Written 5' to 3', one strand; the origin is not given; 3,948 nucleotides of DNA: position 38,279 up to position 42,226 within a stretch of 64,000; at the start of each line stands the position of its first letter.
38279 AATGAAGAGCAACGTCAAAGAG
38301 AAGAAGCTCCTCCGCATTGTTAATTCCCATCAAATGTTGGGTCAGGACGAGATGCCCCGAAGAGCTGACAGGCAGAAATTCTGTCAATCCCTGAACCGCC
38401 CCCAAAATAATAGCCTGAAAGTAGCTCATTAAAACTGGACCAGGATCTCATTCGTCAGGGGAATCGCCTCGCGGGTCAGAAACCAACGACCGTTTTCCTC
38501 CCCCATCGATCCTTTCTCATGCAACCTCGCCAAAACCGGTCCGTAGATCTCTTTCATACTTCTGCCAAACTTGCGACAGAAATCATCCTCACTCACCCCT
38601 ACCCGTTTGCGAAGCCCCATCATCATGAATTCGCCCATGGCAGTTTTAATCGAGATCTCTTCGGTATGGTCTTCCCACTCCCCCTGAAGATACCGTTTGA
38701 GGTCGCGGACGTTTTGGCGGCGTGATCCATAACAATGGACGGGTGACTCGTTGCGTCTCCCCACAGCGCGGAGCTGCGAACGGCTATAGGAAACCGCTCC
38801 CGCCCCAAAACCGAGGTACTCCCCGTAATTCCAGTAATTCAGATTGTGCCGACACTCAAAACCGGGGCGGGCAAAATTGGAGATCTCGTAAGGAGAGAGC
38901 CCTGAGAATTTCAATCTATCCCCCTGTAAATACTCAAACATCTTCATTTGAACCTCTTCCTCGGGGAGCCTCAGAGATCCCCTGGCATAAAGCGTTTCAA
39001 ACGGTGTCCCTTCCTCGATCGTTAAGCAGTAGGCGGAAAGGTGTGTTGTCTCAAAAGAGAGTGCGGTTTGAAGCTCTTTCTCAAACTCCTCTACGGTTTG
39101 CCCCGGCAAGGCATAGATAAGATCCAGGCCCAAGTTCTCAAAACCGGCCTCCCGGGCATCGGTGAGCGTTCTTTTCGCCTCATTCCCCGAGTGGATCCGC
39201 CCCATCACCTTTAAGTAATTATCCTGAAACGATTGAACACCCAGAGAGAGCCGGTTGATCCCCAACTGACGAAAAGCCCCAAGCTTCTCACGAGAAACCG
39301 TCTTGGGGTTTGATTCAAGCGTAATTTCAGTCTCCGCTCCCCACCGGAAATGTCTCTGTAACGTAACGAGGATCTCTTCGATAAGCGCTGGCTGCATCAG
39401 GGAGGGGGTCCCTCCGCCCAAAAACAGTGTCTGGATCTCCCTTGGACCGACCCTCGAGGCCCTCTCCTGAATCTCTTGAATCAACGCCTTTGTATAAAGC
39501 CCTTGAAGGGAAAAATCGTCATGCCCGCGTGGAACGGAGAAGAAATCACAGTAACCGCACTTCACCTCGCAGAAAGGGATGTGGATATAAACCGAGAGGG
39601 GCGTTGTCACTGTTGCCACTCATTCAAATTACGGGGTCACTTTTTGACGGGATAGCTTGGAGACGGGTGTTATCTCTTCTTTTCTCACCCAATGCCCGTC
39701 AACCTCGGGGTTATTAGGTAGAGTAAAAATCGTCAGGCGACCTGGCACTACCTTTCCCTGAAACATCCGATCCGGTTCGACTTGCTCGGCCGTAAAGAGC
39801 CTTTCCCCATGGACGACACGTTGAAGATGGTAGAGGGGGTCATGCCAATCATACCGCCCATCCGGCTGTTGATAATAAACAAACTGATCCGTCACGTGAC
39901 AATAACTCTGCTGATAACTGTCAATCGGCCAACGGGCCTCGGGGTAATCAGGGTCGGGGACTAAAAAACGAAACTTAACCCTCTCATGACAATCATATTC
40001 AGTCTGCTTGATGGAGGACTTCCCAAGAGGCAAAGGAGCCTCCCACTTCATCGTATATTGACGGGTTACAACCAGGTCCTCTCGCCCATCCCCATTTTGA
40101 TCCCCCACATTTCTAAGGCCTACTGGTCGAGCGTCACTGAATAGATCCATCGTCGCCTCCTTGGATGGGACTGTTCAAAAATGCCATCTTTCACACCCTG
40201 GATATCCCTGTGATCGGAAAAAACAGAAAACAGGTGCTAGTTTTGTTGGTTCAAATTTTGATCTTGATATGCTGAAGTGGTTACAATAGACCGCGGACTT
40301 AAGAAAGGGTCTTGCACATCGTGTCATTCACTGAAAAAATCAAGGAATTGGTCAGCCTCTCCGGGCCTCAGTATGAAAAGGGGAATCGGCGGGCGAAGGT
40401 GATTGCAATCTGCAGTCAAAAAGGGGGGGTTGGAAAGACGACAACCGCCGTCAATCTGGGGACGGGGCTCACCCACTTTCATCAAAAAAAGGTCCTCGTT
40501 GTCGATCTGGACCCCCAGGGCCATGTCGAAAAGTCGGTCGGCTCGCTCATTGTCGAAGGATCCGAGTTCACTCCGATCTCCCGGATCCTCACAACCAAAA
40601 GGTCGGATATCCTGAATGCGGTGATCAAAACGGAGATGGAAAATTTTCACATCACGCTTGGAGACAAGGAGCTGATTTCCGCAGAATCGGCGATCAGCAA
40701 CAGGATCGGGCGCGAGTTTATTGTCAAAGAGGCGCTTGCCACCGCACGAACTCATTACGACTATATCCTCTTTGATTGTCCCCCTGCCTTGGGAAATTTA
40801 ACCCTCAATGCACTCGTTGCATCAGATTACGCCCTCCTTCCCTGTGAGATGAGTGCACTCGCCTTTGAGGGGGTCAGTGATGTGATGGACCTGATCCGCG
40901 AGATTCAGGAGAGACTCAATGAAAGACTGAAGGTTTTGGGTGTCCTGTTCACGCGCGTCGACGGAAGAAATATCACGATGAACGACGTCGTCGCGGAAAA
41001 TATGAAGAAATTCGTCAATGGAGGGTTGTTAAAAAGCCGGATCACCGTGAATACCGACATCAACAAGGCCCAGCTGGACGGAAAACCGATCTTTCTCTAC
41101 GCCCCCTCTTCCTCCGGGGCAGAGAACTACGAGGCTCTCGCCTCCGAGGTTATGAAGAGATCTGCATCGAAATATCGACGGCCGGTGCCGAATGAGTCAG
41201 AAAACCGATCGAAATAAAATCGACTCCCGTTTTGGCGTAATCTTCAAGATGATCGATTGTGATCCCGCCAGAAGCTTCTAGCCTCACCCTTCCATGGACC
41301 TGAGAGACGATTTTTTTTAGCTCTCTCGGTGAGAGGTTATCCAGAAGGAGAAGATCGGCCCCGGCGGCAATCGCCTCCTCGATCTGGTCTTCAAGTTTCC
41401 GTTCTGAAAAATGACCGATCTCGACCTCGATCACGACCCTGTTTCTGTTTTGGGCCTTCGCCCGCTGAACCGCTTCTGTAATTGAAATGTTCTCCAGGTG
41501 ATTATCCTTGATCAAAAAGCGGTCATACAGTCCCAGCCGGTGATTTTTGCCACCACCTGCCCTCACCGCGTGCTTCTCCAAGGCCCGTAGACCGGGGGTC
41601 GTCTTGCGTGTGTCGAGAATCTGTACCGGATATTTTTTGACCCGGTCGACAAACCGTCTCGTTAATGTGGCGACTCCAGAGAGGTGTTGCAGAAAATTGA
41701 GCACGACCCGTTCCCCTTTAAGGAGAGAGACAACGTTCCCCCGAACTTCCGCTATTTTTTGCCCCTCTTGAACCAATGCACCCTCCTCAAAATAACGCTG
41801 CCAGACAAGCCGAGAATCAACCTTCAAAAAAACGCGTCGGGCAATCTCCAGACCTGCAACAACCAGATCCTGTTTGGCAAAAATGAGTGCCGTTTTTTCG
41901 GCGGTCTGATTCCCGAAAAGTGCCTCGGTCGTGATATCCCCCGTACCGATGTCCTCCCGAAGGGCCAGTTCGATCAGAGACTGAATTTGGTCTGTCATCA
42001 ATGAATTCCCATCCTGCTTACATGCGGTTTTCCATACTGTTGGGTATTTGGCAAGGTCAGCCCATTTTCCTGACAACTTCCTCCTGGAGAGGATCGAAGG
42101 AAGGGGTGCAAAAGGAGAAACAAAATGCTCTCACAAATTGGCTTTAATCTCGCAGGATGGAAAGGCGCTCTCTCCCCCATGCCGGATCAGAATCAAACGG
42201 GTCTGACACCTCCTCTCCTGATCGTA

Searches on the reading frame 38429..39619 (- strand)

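Call 73: search_protein_families(library=pfam, proteins=[window:38429-39619:-], max_evalue=0.00001)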
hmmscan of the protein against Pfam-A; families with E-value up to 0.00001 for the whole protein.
window:38429-39619:- (396 aa): 2 families
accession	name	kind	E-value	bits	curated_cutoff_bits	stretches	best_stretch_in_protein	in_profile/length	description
PF04055.27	Radical_SAM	-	1.5e-27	97.3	29.5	1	11-184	1-164/166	Radical SAM superfamily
PF06969.22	HemN_C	-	1.1e-12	48.2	24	1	325-388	4-67/67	HemN C-terminal domain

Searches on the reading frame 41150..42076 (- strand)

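Call 73: search_protein_families(library=pfam, proteins=[window:41150-42076:-], max_evalue=0.00001)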
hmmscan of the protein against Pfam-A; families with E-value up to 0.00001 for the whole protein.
window:41150-42076:- (308 aa): 2 families
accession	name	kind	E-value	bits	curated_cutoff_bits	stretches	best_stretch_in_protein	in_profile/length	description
PF01729.25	QRPTase_C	-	3.1e-56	190.2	23.1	1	135-305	1-169/169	Quinolinate phosphoribosyl transferase, C-terminal domain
PF02749.22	QRPTase_N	-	8.9e-21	74.4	27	1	47-133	1-82/82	Quinolinate phosphoribosyl transferase, N-terminal domain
